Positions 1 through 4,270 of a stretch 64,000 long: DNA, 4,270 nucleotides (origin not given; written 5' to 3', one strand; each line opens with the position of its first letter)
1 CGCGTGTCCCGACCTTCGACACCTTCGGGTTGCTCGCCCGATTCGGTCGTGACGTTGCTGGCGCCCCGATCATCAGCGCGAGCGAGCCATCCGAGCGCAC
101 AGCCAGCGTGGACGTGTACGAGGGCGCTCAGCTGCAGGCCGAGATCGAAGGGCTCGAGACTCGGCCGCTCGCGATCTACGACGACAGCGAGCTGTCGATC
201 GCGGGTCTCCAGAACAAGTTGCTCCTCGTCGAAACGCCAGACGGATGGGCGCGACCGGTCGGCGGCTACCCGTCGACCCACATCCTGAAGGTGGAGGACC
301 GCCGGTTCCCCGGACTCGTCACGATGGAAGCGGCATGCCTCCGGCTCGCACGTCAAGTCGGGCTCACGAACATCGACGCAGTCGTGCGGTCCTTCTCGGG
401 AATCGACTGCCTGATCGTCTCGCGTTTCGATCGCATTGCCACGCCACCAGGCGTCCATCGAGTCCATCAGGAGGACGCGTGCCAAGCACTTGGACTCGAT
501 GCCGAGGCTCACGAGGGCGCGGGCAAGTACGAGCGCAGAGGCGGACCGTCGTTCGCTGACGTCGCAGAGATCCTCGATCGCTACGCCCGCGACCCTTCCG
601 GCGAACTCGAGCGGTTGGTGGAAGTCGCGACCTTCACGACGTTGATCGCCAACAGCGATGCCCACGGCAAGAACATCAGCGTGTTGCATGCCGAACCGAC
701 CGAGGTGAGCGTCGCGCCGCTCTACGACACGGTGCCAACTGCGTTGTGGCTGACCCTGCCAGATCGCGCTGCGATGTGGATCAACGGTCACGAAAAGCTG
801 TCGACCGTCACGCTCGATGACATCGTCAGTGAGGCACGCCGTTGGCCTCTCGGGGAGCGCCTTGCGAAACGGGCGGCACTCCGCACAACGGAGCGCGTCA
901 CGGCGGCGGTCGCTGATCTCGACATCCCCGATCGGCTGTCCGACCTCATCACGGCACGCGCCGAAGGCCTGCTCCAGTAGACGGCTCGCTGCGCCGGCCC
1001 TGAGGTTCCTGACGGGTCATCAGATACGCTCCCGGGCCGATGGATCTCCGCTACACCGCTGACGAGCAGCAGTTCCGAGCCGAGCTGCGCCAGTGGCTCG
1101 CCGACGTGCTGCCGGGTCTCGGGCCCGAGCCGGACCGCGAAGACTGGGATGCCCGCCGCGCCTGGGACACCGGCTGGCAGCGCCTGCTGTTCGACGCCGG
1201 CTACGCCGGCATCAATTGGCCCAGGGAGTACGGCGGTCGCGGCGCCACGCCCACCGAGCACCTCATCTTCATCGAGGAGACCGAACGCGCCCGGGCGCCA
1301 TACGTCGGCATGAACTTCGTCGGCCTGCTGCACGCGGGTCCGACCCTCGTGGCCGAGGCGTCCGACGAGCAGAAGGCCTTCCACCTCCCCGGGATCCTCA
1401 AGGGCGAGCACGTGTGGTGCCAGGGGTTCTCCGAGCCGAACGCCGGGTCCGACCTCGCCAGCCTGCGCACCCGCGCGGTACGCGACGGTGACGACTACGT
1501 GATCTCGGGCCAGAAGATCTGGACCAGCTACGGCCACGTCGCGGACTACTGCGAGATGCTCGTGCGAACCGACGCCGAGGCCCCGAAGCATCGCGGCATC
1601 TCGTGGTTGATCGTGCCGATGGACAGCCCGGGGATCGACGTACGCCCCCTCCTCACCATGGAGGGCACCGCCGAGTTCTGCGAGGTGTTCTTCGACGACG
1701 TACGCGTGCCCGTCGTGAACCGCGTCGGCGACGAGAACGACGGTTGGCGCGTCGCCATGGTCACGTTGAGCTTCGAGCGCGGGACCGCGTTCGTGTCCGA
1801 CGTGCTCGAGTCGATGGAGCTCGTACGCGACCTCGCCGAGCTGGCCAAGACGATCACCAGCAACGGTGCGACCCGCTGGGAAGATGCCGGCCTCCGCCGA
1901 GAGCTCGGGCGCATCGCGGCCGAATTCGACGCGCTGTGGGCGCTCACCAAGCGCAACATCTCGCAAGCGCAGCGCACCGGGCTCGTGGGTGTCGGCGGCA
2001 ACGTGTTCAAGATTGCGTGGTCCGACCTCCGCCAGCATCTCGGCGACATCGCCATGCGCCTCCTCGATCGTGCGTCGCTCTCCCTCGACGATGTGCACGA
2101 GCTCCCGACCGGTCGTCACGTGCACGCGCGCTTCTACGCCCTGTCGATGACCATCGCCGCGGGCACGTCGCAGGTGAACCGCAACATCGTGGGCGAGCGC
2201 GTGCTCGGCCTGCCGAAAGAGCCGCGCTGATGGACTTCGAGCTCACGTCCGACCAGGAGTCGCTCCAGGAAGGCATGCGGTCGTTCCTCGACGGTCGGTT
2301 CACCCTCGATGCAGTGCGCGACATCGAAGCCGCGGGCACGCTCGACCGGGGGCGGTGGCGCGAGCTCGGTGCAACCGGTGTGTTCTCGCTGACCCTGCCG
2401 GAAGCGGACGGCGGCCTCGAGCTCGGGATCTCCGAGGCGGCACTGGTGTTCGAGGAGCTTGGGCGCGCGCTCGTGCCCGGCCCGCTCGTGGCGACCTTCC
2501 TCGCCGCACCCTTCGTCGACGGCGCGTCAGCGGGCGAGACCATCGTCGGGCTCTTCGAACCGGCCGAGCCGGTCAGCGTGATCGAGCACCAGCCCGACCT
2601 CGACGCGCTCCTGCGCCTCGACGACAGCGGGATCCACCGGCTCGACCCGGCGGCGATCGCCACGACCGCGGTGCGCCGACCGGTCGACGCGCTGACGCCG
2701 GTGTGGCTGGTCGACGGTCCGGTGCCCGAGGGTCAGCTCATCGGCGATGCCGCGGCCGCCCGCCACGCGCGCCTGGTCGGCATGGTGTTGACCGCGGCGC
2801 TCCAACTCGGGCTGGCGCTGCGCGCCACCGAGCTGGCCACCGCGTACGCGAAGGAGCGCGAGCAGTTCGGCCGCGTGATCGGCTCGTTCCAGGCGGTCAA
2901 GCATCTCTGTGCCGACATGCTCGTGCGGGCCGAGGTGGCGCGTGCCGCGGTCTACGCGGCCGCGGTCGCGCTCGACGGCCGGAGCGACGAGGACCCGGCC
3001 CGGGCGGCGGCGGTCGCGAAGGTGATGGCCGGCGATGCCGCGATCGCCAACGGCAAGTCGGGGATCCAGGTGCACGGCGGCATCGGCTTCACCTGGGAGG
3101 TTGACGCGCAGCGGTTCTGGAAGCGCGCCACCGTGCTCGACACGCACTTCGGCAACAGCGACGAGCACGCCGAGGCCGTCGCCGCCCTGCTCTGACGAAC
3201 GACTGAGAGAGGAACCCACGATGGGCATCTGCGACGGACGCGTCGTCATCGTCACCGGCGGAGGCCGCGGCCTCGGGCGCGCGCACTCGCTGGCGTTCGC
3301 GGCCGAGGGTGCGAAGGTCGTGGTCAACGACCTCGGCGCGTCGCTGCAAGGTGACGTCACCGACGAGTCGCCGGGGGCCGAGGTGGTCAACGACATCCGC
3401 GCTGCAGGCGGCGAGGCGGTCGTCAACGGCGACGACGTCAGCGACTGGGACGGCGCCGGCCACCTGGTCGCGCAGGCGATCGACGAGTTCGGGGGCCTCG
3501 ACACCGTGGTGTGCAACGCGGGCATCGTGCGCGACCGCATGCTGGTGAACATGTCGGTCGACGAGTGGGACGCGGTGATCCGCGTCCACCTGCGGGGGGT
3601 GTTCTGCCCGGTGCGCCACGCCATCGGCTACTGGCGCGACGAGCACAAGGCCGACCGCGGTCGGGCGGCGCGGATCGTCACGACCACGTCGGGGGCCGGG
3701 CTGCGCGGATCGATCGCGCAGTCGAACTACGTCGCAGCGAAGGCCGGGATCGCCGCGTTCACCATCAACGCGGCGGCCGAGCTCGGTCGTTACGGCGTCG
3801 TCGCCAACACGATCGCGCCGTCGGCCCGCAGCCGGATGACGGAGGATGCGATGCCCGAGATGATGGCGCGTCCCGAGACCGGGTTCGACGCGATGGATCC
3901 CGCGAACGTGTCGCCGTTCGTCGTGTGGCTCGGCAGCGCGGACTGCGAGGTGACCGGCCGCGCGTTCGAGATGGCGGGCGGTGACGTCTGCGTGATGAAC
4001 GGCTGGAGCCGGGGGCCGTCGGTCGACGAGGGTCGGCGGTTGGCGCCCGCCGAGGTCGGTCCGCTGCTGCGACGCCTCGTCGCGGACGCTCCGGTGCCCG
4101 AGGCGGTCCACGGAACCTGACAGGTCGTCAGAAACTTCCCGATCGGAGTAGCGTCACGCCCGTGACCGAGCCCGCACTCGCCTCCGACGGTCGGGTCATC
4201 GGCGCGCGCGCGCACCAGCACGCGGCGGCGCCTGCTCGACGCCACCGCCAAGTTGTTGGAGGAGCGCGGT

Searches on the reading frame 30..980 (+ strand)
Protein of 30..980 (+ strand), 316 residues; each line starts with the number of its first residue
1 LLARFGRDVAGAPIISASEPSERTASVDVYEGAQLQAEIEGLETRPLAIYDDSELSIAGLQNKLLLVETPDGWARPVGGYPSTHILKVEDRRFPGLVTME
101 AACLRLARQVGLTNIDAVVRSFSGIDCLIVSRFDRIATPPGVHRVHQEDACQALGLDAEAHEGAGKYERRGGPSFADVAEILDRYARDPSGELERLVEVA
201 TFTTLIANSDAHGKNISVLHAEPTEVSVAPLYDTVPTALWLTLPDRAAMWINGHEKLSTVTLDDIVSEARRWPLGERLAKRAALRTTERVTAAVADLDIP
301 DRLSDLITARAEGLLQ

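Call 9: search_protein_families(library=pfam, proteins=[window:30-980:+])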
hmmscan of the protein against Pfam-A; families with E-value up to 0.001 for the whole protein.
window:30-980:+ (316 aa): 1 family
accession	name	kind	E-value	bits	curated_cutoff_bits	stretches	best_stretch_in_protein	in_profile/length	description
PF07804.18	HipA_C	-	2.6e-43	148.6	30.5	1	55-291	1-206/213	HipA-like C-terminal domain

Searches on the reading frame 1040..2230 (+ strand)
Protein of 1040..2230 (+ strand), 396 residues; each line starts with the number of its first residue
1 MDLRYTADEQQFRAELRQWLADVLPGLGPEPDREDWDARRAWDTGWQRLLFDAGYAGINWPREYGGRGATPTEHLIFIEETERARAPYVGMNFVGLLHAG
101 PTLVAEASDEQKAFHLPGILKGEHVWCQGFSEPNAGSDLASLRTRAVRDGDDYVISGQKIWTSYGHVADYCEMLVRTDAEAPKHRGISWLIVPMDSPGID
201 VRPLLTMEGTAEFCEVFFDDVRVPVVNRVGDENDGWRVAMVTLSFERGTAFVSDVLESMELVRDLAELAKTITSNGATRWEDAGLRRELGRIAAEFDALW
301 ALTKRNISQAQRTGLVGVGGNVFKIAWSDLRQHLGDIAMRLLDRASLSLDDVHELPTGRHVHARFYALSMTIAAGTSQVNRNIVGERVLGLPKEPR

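Call 9: search_protein_families(library=pfam, proteins=[window:1040-2230:+])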
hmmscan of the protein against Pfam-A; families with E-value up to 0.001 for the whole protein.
window:1040-2230:+ (396 aa): 3 families
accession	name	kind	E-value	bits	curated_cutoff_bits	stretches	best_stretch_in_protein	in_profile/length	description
PF02770.24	Acyl-CoA_dh_M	-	2.2e-22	79.5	33.3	1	127-221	1-97/97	Acyl-CoA dehydrogenase, middle domain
PF00441.29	Acyl-CoA_dh_1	-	4.7e-17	63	22.4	1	233-389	1-150/150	Acyl-CoA dehydrogenase, C-terminal domain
PF02771.21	Acyl-CoA_dh_N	-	1.3e-16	61.4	22.9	1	6-123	1-113/113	Acyl-CoA dehydrogenase, N-terminal domain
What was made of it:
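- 1040..2230 (+): Acyl-CoA dehydrogenase, large subunit-like (ACAD1). Pfam Acyl-CoA_dh_N/M/1 (call 9).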

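Call 62: search_protein_families(library=ncbifam, proteins=[window:1040-2230:+], max_evalue=0.00001)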
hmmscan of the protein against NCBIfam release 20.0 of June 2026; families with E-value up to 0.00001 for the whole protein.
window:1040-2230:+ (396 aa): 17 families
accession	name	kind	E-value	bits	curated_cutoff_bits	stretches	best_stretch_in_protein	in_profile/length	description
TIGR03204.1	pimC_large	equivalog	1.4e-69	234.9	623.85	1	2-391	1-395/395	pimeloyl-CoA dehydrogenase large subunit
NF042972.1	AcrlCoAredClosAcrC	equivalog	2.8e-35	121.7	640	1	1-245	1-240/378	acryloyl-CoA reductase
NF043006.1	CyhCrbnylCoADH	equivalog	1.1e-31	110.1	650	1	47-249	41-243/380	cyclohexane-1-carbonyl-CoA dehydrogenase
TIGR03207.1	cyc_hxne_CoA_dh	equivalog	1.2e-27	96.7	575.35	1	38-248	29-239/372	cyclohexanecarboxyl-CoA dehydrogenase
NF045652.1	ProlPCPDhRedW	equivalog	1e-24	87.1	650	1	36-262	31-254/376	L-prolyl-[peptidyl-carrier protein] dehydrogenase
NF008997.0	PRK12341.1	equivalog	1.4e-24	86.9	537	1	1-248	1-243/382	acyl-CoA dehydrogenase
NF053553.1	prodigi_MBC_PigA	equivalog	1.4e-23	83.6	500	1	1-253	1-251/381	prodigiosin MBC biosynthesis dehydrogenase PigA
NF045552.1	GlutCoADH_Des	equivalog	3.2e-23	82.6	470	1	31-250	26-247/387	glutaryl-CoA dehydrogenase Acd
NF042439.1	SulpropCoADesulf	equivalog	9.2e-23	80.6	600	1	39-226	22-211/379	3-sulfinopropanoyl-CoA desulfinase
TIGR03203.1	pimD_small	equivalog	4.3e-16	59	652.7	1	44-239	41-232/378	pimeloyl-CoA dehydrogenase small subunit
NF002885.1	PRK03354.1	equivalog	1.9e-14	53.5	540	1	35-254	31-246/378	crotonobetainyl-CoA dehydrogenase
NF058590.1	AcCoDHFadEBacil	equivalog_domain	9.6e-13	47.5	600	1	53-245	65-255/586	acyl-CoA dehydrogenase FadE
NF052270.1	Staph_DH_FadE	equivalog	5.5e-11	41.8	600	1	95-204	111-215/400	acyl-CoA dehydrogenase FadE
NF049984.1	Rv1679_FadE16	equivalog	2e-09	37.2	600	1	49-345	32-329/371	Rv1679 family acyl-CoA dehydrogenase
TIGR04022.1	sulfur_SfnB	equivalog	6e-09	35.3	430.9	1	52-305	44-295/391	SfnB family sulfur acquisition oxidoreductase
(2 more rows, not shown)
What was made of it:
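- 1040..2230 (+): The nearest NCBIfam model is PimC at 235 bits, below the 624 cutoff (call 62).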

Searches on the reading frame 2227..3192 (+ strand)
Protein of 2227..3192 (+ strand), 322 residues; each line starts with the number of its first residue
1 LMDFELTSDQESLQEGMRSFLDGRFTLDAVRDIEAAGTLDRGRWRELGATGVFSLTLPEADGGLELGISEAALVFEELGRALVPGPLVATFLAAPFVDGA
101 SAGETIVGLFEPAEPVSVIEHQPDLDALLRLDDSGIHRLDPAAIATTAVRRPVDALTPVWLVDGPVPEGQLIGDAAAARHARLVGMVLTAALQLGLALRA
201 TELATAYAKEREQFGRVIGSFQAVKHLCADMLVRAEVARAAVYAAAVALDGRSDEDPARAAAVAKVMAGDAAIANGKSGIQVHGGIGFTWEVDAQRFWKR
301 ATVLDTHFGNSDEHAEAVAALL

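Call 13: search_protein_families(library=pfam, proteins=[window:2227-3192:+])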
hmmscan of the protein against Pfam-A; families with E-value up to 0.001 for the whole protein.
window:2227-3192:+ (322 aa): 3 families
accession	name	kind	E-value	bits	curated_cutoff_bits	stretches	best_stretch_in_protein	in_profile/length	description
PF00441.29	Acyl-CoA_dh_1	-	5e-25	88.8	22.4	1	187-320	16-147/150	Acyl-CoA dehydrogenase, C-terminal domain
PF02771.21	Acyl-CoA_dh_N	-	6.8e-13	49.4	22.9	1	7-85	1-78/113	Acyl-CoA dehydrogenase, N-terminal domain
PF08028.16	Acyl-CoA_dh_2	-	9.9e-08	32.8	22.7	1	189-310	3-132/134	Acyl-CoA dehydrogenase, C-terminal domain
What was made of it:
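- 2230..3195 (+): Acyl-CoA dehydrogenase, small subunit-like (ACAD2, no middle-domain hit); its start overlaps the ACAD1 stop. Pfam (call 13).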

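Call 62: search_protein_families(library=ncbifam, proteins=[window:2227-3192:+], max_evalue=0.00001)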
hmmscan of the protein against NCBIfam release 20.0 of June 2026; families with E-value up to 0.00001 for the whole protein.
window:2227-3192:+ (322 aa): 14 families
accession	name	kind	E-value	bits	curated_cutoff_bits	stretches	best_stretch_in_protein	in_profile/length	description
NF050027.1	acylCoADhIpdE2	equivalog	1.6e-37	129.6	450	1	10-315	3-303/311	acyl-CoA dehydrogenase IpdE2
TIGR03203.1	pimD_small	equivalog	1.1e-33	116.9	652.7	2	195-320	249-374/378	pimeloyl-CoA dehydrogenase small subunit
NF008997.0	PRK12341.1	equivalog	3.1e-24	85.8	537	1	187-303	243-357/382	acyl-CoA dehydrogenase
NF042972.1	AcrlCoAredClosAcrC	equivalog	7.6e-23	80.8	640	1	187-314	243-368/378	acryloyl-CoA reductase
NF053553.1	prodigi_MBC_PigA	equivalog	1.4e-22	80.4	500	2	161-296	216-353/381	prodigiosin MBC biosynthesis dehydrogenase PigA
NF045652.1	ProlPCPDhRedW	equivalog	3.7e-22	78.7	650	1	190-289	244-341/376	L-prolyl-[peptidyl-carrier protein] dehydrogenase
NF045552.1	GlutCoADH_Des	equivalog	8.5e-21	74.6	470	1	165-301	219-358/387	glutaryl-CoA dehydrogenase Acd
NF042439.1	SulpropCoADesulf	equivalog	2e-20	72.9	600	1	189-301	238-349/379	3-sulfinopropanoyl-CoA desulfinase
NF002885.1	PRK03354.1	equivalog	9.8e-20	70.9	540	1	188-313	241-363/378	crotonobetainyl-CoA dehydrogenase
NF043006.1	CyhCrbnylCoADH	equivalog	2.1e-15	56.6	650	1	189-304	244-357/380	cyclohexane-1-carbonyl-CoA dehydrogenase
NF058590.1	AcCoDHFadEBacil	equivalog_domain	4.3e-14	51.9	600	1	184-299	255-387/586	acyl-CoA dehydrogenase FadE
TIGR03207.1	cyc_hxne_CoA_dh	equivalog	6.8e-10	38.2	575.35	0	194-297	246-347/372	cyclohexanecarboxyl-CoA dehydrogenase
NF052270.1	Staph_DH_FadE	equivalog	3.6e-08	32.6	600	1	191-309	264-380/400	acyl-CoA dehydrogenase FadE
NF007000.1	PRK09463.1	subfamily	4.2e-07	28.7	600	1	192-287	304-397/726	acyl-CoA dehydrogenase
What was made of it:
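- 2230..3195 (+): The nearest NCBIfam models are IpdE2 and PimD, both below cutoff (call 62).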

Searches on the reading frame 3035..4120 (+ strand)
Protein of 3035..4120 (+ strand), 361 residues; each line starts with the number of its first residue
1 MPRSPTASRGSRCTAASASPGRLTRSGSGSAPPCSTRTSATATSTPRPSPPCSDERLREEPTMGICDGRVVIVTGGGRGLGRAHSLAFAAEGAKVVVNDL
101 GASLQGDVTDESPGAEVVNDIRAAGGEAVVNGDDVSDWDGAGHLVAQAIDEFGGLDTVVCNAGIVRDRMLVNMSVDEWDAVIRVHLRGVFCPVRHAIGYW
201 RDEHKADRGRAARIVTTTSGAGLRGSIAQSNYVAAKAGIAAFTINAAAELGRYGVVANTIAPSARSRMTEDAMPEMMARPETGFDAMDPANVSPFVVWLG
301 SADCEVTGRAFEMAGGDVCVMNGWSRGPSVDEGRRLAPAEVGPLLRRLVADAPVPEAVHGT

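Call 9: search_protein_families(library=pfam, proteins=[window:3035-4120:+])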
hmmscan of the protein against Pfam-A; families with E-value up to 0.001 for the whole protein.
window:3035-4120:+ (361 aa): 3 families
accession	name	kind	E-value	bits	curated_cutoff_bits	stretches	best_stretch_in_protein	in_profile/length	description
PF00106.31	adh_short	-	1.3e-36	126.4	26.6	1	69-264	1-181/195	short chain dehydrogenase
PF13561.12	adh_short_C2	-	3.2e-26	92.8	27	1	78-274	6-185/236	Enoyl-(Acyl carrier protein) reductase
PF08659.16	KR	-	1e-12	48.7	22.6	1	71-243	3-160/180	KR domain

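Call 62: search_protein_families(library=ncbifam, proteins=[window:3221-4120:+], max_evalue=0.00001)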
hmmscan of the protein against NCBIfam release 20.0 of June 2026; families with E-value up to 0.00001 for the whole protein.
window:3221-4120:+ (299 aa): 178 families (the best 25 are shown)
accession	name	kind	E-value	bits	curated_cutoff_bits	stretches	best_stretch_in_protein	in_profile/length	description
NF005861.0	PRK07791.1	subfamily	5.3e-130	433.2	373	1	1-298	1-299/300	SDR family oxidoreductase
NF005862.0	PRK07792.1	equivalog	6.4e-76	255.4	414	1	5-260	12-260/307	3-oxoacyl-ACP reductase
NF004198.0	PRK05653.1-3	equivalog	1.3e-47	162.4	296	1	4-255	5-246/248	3-oxoacyl-ACP reductase FabG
TIGR03971.1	SDR_subfam_1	subfamily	2e-43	148.7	300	1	5-254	2-267/271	mycofactocin-coupled SDR family oxidoreductase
TIGR01830.1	3oxo_ACP_reduc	equivalog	1e-41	143.2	297.75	1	9-254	1-237/239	3-oxoacyl-[acyl-carrier-protein] reductase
NF009466.0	PRK12826.1-2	subfamily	6.8e-36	124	222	1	7-257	4-246/248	3-oxoacyl-ACP reductase FabG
NF005559.1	PRK07231.1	subfamily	9.6e-36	123.5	215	1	5-255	3-247/249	glucose 1-dehydrogenase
NF009546.0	PRK12935.1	equivalog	5.7e-35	121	418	1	4-205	4-191/247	acetoacetyl-CoA reductase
TIGR01829.1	AcAcCoA_reduct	subfamily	9.4e-35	120.4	302.1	1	7-255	1-240/242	acetoacetyl-CoA reductase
NF006072.0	PRK08217.1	subfamily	8.7e-34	117.5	298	1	6-254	5-250/253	3-ketoacyl-(acyl-carrier-protein) reductase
NF004197.0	PRK05653.1-1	equivalog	1.1e-32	113.6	332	1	5-202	6-188/249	3-oxoacyl-ACP reductase FabG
NF004818.0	PRK06172.1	equivalog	2.8e-32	112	336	1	5-256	6-251/253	SDR family oxidoreductase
NF053807.1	RhamDHLra1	equivalog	6.3e-32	111.2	400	1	5-203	3-188/252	L-rhamnose 1-dehydrogenase Lra1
NF006110.0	PRK08261.1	equivalog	6.6e-32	110.9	410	1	5-216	213-406/454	3-oxoacyl-ACP reductase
NF009093.0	PRK12429.1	subfamily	1.4e-31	109.7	258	1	5-201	4-185/259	3-hydroxybutyrate dehydrogenase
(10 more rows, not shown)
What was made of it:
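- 3221..4120 (+): SDR oxidoreductase (NCBIfam PRK07791 subfamily). Calls 9 and 62 (433 bits, above the 373 cutoff).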
